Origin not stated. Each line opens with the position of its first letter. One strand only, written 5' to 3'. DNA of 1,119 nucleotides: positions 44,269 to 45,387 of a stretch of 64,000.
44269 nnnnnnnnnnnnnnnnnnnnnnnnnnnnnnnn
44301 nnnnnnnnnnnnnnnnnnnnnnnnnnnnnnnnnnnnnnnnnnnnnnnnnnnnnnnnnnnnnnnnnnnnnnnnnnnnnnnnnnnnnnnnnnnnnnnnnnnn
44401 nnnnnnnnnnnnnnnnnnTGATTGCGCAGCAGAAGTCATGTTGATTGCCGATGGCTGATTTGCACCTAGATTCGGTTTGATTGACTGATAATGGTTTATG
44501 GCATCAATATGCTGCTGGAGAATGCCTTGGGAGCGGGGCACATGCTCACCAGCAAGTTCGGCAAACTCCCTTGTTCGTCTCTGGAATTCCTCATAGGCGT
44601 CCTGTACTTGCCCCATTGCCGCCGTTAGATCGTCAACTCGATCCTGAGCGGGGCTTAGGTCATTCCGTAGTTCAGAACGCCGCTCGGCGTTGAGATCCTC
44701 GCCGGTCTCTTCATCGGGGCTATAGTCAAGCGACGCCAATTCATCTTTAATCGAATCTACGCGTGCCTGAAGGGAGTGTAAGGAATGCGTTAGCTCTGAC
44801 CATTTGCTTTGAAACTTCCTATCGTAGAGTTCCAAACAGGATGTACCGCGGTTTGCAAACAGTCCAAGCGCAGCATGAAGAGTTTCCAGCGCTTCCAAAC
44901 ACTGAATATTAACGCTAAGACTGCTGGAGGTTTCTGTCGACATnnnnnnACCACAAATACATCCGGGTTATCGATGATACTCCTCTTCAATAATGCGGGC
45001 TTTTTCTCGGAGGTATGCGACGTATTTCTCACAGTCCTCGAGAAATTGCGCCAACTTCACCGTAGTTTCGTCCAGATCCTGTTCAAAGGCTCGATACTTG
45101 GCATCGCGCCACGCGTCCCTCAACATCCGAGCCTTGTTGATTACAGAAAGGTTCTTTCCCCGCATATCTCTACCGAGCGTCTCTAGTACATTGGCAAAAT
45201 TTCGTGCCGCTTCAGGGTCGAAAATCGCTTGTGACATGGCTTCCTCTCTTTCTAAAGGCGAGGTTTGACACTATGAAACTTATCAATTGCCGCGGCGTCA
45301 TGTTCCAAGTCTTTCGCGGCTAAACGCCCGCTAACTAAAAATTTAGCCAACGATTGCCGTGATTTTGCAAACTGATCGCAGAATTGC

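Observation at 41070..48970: Type VII-secretion-like locus (EssC/EccC-like FtsK ATPase + WXG100 pair + toxin/immunity + Sel1 protein) in an apparently Gram-negative-type, Planctomycete-like genome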

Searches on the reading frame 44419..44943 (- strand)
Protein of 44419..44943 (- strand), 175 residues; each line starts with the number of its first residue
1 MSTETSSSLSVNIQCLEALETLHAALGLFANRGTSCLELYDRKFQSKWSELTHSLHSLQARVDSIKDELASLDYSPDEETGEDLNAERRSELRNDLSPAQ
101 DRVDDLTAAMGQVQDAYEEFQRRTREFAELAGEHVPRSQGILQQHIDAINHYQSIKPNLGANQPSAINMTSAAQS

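Call 55: search_solved_structures(query=A6, max_evalue=1)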
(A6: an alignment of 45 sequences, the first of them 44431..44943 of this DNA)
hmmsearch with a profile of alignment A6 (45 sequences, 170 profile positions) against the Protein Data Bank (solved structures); distinct sequences matched with E-value up to 1: 16.
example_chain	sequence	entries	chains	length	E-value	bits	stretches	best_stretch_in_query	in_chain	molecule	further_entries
4rfx_A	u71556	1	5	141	0.0029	20.6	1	38-134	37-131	Dynactin subunit 1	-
4xa3_A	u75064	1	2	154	0.025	17.5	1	54-132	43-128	Gp7-MYH7(1361-1425)-Eb1 chimera protein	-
2zdi_A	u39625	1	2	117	0.032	17.2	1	27-130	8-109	Prefoldin subunit beta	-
8pr5_A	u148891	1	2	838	0.089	15.7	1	39-135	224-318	Dynactin subunit 1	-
6w1s_H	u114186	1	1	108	0.11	15.4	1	11-116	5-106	Mediator of RNA polymerase II transcription subunit 11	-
8t1i_H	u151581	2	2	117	0.15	15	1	11-117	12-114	Mediator of RNA polymerase II transcription subunit 11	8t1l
25vf_5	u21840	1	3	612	0.15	15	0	94-153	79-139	Lambda phage tail tape-measure protein (Tape_meas_lam_C)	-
8ybc_A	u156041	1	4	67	0.24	14.3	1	104-149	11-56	Golgi membrane protein 1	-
3hnw_A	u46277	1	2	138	0.29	14.1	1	28-133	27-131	uncharacterized protein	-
2zqm_A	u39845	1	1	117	0.35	13.8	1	28-130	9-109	Prefoldin beta subunit 1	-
7x5d_A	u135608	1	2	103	0.68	12.8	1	59-146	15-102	Lamin-A/C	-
5m97_B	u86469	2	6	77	0.74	12.7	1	94-155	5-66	Microtubule integrity protein mal3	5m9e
1vl7_A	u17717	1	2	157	0.78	12.7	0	105-138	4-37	hypothetical protein alr5027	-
9ul1_A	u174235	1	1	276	0.83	12.6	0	39-83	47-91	MHC class I antigen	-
6jfv_B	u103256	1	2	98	0.92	12.4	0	36-125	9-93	Keratin, type II cytoskeletal 5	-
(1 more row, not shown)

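Call 56: search_protein_families(library=pfam, alignment_id=A6, max_evalue=0.01)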
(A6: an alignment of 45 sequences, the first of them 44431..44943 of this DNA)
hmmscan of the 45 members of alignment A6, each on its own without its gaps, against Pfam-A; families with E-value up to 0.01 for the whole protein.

A. member 1, window:44431-44943:- (171 aa): 2 families
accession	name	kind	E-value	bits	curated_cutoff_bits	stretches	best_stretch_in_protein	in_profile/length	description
PF12795.12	MscS_porin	-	0.00033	20.8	34.4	1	42-129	33-120/238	Mechanosensitive ion channel porin domain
PF00038.26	Filament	-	0.0077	16.3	40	1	50-129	114-191/313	Intermediate filament protein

B. families by the number of members that match (of 45 scanned): 21 families
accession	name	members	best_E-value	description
PF02601.20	Exonuc_VII_L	2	0.00018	Exonuclease VII, large subunit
PF14362.11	DUF4407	2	0.0031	Domain of unknown function (DUF4407)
PF25600.1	TRIM_CC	1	8.6e-05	TRIM protein coiled-coil region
PF07464.16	ApoLp-III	1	0.00028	Apolipophorin-III precursor (apoLp-III)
PF12795.12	MscS_porin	1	0.00033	Mechanosensitive ion channel porin domain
PF06818.20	Fez1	1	0.00057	Fez1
PF10241.14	KxDL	1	0.00059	Uncharacterized conserved protein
PF14257.11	DUF4349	1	0.0006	Domain of unknown function (DUF4349)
PF04048.20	Sec8_N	1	0.0013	Exocyst complex component Sec8 N-terminal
PF10732.14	DUF2524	1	0.0018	Protein of unknown function (DUF2524)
PF16566.10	CREPT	1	0.0019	Cell-cycle alteration and expression-elevated protein in tumour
PF16326.10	ABC_tran_CTD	1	0.0021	ABC transporter C-terminal domain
PF11559.13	ADIP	1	0.0042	Afadin- and alpha -actinin-Binding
PF06266.17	HrpF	1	0.0043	HrpF protein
PF12087.13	DUF3564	1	0.0052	Protein of unknown function (DUF3564)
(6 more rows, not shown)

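Call 101: search_protein_representatives(protein=window:44419-44943:-)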
Query: 175 residues. Proteins with E-value up to 0.001 (for the whole library): 25; up to 1e-10: 2; up to 1e-30: 2. The best 25 are listed.
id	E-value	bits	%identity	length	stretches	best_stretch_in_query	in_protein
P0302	6.1e-55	201.8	61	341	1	2-162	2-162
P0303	4.7e-33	130.8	34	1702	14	90-131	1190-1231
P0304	2.0e-10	57.3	36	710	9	39-67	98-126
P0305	2.9e-08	50.3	31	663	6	89-134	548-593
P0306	8.7e-08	48.7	28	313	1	13-166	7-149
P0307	9.1e-08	48.6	34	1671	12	72-131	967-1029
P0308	1.2e-07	48.3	38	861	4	78-141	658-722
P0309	1.4e-07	48.0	38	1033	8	88-130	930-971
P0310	1.7e-07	47.7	35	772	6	90-124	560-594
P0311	9.7e-07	45.3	26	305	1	10-171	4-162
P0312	9.2e-06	42.1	29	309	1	10-165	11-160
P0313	1.0e-05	42.0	27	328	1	11-161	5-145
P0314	3.0e-05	40.4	34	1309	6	93-137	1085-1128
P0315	8.2e-05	39.0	33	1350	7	87-134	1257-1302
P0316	1.3e-04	38.3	25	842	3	5-113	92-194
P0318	1.6e-04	38.1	27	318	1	5-157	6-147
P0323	7.2e-04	36.0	26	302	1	10-174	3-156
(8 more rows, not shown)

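Call 104: search_protein_families(library=pfam, proteins=[P0302, P0306, P0311, P0312, P0313, P0318, P0323], max_evalue=1)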
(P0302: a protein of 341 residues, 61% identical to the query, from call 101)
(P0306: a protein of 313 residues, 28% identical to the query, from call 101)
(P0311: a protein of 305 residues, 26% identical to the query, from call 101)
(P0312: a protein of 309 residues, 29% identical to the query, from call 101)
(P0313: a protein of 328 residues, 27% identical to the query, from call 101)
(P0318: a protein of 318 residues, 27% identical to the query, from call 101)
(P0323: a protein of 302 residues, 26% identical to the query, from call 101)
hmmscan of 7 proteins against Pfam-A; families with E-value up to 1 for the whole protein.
P0302 (341 aa): 4 families
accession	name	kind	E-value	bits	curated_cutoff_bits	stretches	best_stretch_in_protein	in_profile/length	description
PF23991.1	DUF7310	-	0.061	14.3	40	1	61-116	4-59/83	Coiled-coil region of unknown function (DUF7310)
PF09177.16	STX6_10_61_N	-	0.11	13.5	29.4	1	71-126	26-80/99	Syntaxin 6/10/61, N-terminal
PF23379.1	DUF7096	-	0.12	12.7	27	1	81-127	97-143/208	Domain of unknown function (DUF7096)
PF01486.22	K-box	-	0.93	10.1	30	0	225-269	7-51/93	K-box region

P0306 (313 aa): 37 families (the best 25 are shown)
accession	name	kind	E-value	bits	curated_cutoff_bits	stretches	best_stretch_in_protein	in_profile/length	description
PF06160.17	EzrA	-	0.00024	20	39.6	1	12-139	61-185/557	Septation ring formation regulator, EzrA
PF12795.12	MscS_porin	-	0.00054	20.1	34.4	1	7-131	29-154/238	Mechanosensitive ion channel porin domain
PF02601.20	Exonuc_VII_L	-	0.0012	18.8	35.9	1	16-134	145-269/315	Exonuclease VII, large subunit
PF04108.17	ATG17_like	-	0.0024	17.9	43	1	27-133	117-215/355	Autophagy protein ATG17-like domain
PF03564.21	DUF1759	-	0.0026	18.2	25.4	1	24-120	42-134/148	Protein of unknown function (DUF1759)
PF14712.11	Snapin_Pallidin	-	0.011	16.7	29.6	1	53-109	33-88/89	Snapin/Pallidin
PF20715.2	DUF6827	-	0.013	15.7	26.9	1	45-127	66-145/158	Domain of unknown function (DUF6827)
PF17419.7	MauJ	-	0.02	16.2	28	1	26-109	6-83/116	Methylamine utilization protein MauJ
PF01442.23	Apolipoprotein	-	0.024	14.8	90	1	48-135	81-163/190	Apolipoprotein A1/A4/E domain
PF07798.16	CCDC90-like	-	0.026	14.8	33.5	1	44-94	47-97/175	Coiled-coil domain-containing protein 90-like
PF10473.14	CENP-F_leu_zip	-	0.028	14.9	34.5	1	43-116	13-92/140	Leucine-rich repeats of kinetochore protein Cenp-F/LEK1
PF00038.26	Filament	-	0.028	14.5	40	1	26-138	182-290/313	Intermediate filament protein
PF16752.10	TBCC_N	-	0.035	14.9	27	1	57-122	43-109/115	Tubulin-specific chaperone C N-terminal domain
PF18822.6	CdvA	-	0.048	14.1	30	1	83-133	4-54/123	CdvA-like coiled-coil domain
PF02912.23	Phe_tRNA-synt_N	-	0.063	13.7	22.3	1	43-95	7-59/69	Aminoacyl tRNA synthetase class II, N-terminal domain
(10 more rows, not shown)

P0311 (305 aa): 8 families
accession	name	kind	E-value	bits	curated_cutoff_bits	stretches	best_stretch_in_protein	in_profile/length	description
PF08148.17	DSHCT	-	0.004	17.4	22.7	1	93-137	124-169/172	DSHCT (NUC185) domain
PF11932.13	DUF3450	-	0.0093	15.7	32.6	1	24-148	21-139/241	Protein of unknown function (DUF3450)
PF12998.12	ING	-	0.078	14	23.9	1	28-113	6-93/102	Inhibitor of growth proteins N-terminal histone-binding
PF23349.2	BBS7_hp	-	0.15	12.7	27.8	1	25-69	38-82/114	BBS7 hairpin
PF09309.15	FCP1_C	-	0.16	12.3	22.7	1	51-130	141-217/261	FCP1, C-terminal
PF02601.20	Exonuc_VII_L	-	0.19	11.6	35.9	1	16-143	156-269/315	Exonuclease VII, large subunit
PF13339.11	AATF-Che1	-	0.33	12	24.7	1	25-114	56-129/137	Apoptosis antagonizing transcription factor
PF18052.6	Rx_N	-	0.47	11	27.7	0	29-105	7-83/93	Rx N-terminal domain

P0312 (309 aa): 4 families
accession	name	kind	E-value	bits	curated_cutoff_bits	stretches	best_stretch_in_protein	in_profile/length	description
PF10241.14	KxDL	-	0.11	13.3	27.2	1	93-141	9-57/86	Uncharacterized conserved protein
PF22277.2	EncFtn-like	-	0.13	12.5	27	1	90-120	22-52/85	EncFtn-like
PF04012.17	PspA_IM30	-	0.26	11.3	33.9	1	89-148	33-92/220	PspA/IM30 family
PF14362.11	DUF4407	-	0.32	10.7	31.3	0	62-151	192-277/297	Domain of unknown function (DUF4407)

P0313 (328 aa): 3 families
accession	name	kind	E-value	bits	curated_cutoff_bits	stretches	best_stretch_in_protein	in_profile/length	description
PF14443.11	DBC1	-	0.099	13.1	27.2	1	57-103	24-74/122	DBC1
PF14346.11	DUF4398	-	0.11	13.4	27.9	1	77-130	23-70/78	Domain of unknown function (DUF4398)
PF01997.21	Translin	-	0.18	12.1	25.9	1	27-116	6-95/205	Translin family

P0318 (318 aa): 18 families
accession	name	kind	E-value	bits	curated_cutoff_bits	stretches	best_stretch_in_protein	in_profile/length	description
PF16326.10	ABC_tran_CTD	-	0.0072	17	32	1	52-94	13-58/69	ABC transporter C-terminal domain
PF02195.25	ParB_N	-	0.012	16.1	26.3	1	277-309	44-76/95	ParB N-terminal domain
PF22905.2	Hydro_N_hd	-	0.02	15.2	27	1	31-116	102-189/195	Hydrolase N-terminal helical domain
PF11727.13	ISG65-75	-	0.029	14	25.1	1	42-123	56-143/281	Invariant surface glycoprotein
PF25450.1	Rab11-FIP3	-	0.04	14.6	31.9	1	33-117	40-122/125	Rab11-FIP3-like domain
PF13655.11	RVT_N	-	0.082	13.7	28.1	0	143-163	48-69/83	N-terminal domain of reverse transcriptase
PF25472.1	DUF7902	-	0.083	13.5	26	1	56-100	3-47/85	Domain of unknown function (DUF7902)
PF02601.20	Exonuc_VII_L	-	0.11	12.4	35.9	1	33-113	166-243/315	Exonuclease VII, large subunit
PF12732.12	YtxH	-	0.14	13.1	37.5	0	65-114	25-59/71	YtxH-like protein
PF02388.22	FemAB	-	0.14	11.4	24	1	53-121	241-313/406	FemAB family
PF06785.16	UPF0242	-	0.15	12.5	33.5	1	36-105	93-157/194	Uncharacterised protein family (UPF0242) N-terminus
PF13669.12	Glyoxalase_4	-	0.16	12.7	27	1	19-112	6-88/109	Glyoxalase/Bleomycin resistance protein/Dioxygenase superfamily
PF01496.24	V_ATPase_I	-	0.17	10.2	30.7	1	16-111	7-103/815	V-type ATPase 116kDa subunit family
PF23338.1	PTHB1_hp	-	0.22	12.4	27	0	38-76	43-81/104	PTHB1 hairpin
PF07575.19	Nucleopor_Nup85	-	0.23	10.5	22.1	1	40-79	199-237/557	Nup85 Nucleoporin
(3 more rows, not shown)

P0323 (302 aa): 7 families
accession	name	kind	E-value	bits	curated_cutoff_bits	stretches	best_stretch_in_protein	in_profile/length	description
PF07445.17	PriC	-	0.0031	17.8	23.3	1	13-117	46-144/174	Primosomal replication protein priC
PF04518.17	Effector_1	-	0.013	15.1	23.8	1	82-187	52-130/371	Effector from type III secretion system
PF08232.17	Striatin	-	0.032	15.1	29.4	1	13-132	28-144/151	Striatin family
PF21329.2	CYP38_PsbQ-like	-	0.098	13.6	27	1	69-123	15-75/117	Peptidyl-prolyl cis-trans isomerase CYP38-like, PsbQ-like domain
PF07352.17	Phage_Mu_Gam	-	0.13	12.6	28.3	1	79-131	2-54/149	Bacteriophage Mu Gam like protein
PF13166.12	AAA_13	-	0.15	11.2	36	1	17-121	85-189/713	AAA domain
PF02255.21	PTS_IIA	-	0.67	10.5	27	1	68-101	26-59/94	PTS system, Lactose/Cellobiose specific IIA subunit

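Call 105: find_encoding_contigs(protein=P0302, flank=8000, max_places=2)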
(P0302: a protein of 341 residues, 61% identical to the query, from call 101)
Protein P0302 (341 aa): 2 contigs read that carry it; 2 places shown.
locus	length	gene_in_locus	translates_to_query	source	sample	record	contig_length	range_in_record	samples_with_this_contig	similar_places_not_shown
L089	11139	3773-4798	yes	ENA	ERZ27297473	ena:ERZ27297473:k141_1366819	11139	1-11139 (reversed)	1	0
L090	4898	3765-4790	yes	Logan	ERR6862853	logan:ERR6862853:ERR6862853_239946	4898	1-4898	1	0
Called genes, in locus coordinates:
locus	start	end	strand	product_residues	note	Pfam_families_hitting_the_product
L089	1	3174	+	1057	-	?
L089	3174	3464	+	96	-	-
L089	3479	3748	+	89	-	-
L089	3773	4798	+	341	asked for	-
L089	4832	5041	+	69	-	-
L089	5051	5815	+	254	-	PF00092:VWA (weak), PF13519:VWA_2 (weak), PF25106:VWA_4 (weak)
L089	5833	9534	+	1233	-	PF00226:DnaJ, PF24807:WD40_CDC20-Fz, PF25174:Beta-prop_THOC3, PF25175:Beta-prop_WDR5, PF23381:Beta-prop_IFT122_1st, PF25173:Beta-prop_WDR3_1st, PF25175:Beta-prop_WDR5, PF24796:WDR55, +18 more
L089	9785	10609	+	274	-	-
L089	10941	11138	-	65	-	?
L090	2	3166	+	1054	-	?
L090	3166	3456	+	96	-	-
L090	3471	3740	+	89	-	-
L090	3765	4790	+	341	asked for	-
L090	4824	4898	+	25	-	?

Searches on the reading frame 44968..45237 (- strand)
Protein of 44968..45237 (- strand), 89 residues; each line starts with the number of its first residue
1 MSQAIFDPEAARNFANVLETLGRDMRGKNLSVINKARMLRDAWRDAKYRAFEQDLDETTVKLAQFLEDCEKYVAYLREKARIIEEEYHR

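Call 3: search_protein_families(library=pfam, proteins=[window:44968-45237:-], max_evalue=0.1)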
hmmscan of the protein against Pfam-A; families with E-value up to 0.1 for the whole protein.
window:44968-45237:- (89 aa): 1 family
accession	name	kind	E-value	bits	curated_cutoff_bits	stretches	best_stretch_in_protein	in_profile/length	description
PF25547.1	WXG100_2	-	0.011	16.2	27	1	7-84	27-106/150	WXG100 like domain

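Call 4: search_protein_families(library=ncbifam, proteins=[window:44968-45237:-], max_evalue=0.1)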
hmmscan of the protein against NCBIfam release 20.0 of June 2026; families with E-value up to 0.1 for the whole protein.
window:44968-45237:- (89 aa): 3 families
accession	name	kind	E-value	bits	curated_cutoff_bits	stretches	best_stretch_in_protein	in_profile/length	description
TIGR02407.1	ectoine_ectB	equivalog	0.035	12.7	552.2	1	25-78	293-343/412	diaminobutyrate--2-oxoglutarate transaminase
TIGR02561.1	HrpB1_HrpK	equivalog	0.068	13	123.85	1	9-71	68-130/183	HrpB1 family type III secretion system apparatus protein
NF003290.0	PRK04286.1-6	equivalog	0.073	11.9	526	1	42-81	246-286/307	hypothetical protein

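Call 26: search_protein_families(library=padloc, proteins=[window:44968-45237:-], max_evalue=0.01)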
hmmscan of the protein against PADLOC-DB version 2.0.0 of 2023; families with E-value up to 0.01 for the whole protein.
window:44968-45237:- (89 aa): 0 families

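Call 32: search_solved_structures(query=A2, max_evalue=10, show_alignments=2)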
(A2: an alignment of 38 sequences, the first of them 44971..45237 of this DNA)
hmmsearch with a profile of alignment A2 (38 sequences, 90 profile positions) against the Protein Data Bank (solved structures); distinct sequences matched with E-value up to 10: 61 (the best 60 are shown).
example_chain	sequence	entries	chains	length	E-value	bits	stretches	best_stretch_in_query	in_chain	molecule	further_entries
2gts_A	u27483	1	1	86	2.7e-12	50.1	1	1-84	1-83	hypothetical protein HP0062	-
3fx7_A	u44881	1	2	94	2.8e-12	50.1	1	1-85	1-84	Putative uncharacterized protein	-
4j42_A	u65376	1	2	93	4.8e-11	46.1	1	1-84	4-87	secreted protein EsxB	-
4j41_A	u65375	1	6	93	2.1e-10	44.1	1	1-84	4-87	secreted protein EsxB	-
4j7j_A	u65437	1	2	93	3e-10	43.6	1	1-84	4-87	secreted protein EsxB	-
4j10_A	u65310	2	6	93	3.9e-10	43.2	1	1-84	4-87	SECRETED PROTEIN ESXB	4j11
4iyh_A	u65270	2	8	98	4.4e-10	43.1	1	1-84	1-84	Secreted protein EsxB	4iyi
4j7k_A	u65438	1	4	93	4.7e-10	43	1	1-84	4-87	secreted protein EsxB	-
2vs0_A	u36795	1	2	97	5.1e-08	36.4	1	1-89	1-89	VIRULENCE FACTOR ESXA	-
2vrz_A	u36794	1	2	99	5.5e-08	36.3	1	1-89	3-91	VIRULENCE FACTOR ESXA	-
3gvm_A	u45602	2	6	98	5.6e-07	33.1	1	1-86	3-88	Putative uncharacterized protein SAG1039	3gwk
3o9o_A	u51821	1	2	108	7.6e-07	32.7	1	1-86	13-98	Uncharacterized protein gbs1074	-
3zbh_A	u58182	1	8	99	4.7e-05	26.9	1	6-89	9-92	ESXA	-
12fa_A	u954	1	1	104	0.00022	24.8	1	1-85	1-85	ESAT-6-like protein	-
4lws_A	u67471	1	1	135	0.0027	21.3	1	2-71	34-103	Uncharacterized protein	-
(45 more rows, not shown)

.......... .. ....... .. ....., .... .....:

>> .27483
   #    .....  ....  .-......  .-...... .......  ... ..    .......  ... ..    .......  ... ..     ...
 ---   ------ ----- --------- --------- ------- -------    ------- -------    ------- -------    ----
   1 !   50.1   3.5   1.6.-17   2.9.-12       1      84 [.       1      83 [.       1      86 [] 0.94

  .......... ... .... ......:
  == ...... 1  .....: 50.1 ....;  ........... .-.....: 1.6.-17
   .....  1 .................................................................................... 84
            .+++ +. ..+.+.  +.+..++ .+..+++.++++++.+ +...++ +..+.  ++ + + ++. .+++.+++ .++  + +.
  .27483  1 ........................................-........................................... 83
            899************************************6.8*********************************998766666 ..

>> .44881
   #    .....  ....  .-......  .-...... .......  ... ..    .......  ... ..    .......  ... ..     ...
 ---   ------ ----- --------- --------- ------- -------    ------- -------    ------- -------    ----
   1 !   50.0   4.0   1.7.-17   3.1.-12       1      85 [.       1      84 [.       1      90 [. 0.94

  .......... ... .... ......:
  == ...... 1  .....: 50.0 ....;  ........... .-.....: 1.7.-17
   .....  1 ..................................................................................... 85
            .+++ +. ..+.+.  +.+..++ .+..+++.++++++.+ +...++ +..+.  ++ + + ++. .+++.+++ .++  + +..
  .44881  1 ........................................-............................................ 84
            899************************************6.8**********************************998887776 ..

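Call 33: search_protein_families(library=pfam, alignment_id=A2, max_evalue=0.01)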
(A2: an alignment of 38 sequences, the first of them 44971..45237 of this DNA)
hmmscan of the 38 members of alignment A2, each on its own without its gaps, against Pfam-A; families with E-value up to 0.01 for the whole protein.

A. member 1, window:44971-45237:- (89 aa): 0 families

B. families by the number of members that match (of 38 scanned): 14 families
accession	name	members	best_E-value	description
PF06013.18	WXG100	34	2.9e-11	Proteins of 100 residues with WXG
PF25547.1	WXG100_2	6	1.6e-05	WXG100 like domain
PF00159.23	Hormone_3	2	0.0039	Pancreatic hormone peptide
PF19443.4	DAHL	1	0.00058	DAHL domain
PF13233.12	Complex1_LYR_2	1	0.0023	Complex1_LYR-like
PF20362.3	DUF6657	1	0.0037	Family of unknown function (DUF6657)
PF25607.1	DUF7939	1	0.0066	Domain of unknown function (DUF7939)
PF05791.16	Bacillus_HBL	1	0.0068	Bacillus haemolytic enterotoxin (HBL)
PF06456.18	Arfaptin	1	0.007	Arfaptin-like domain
PF07407.17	Seadorna_VP6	1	0.0074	Seadornavirus VP6 protein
PF07426.16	Dynactin_p22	1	0.0091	Dynactin subunit p22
PF04871.18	Uso1_p115_C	1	0.0095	Uso1 / p115 like vesicle tethering protein, C terminal region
PF04822.18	Takusan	1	0.0098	Takusan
PF10824.14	T7SS_ESX_EspC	1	0.0099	Excreted virulence factor EspC, type VII ESX diderm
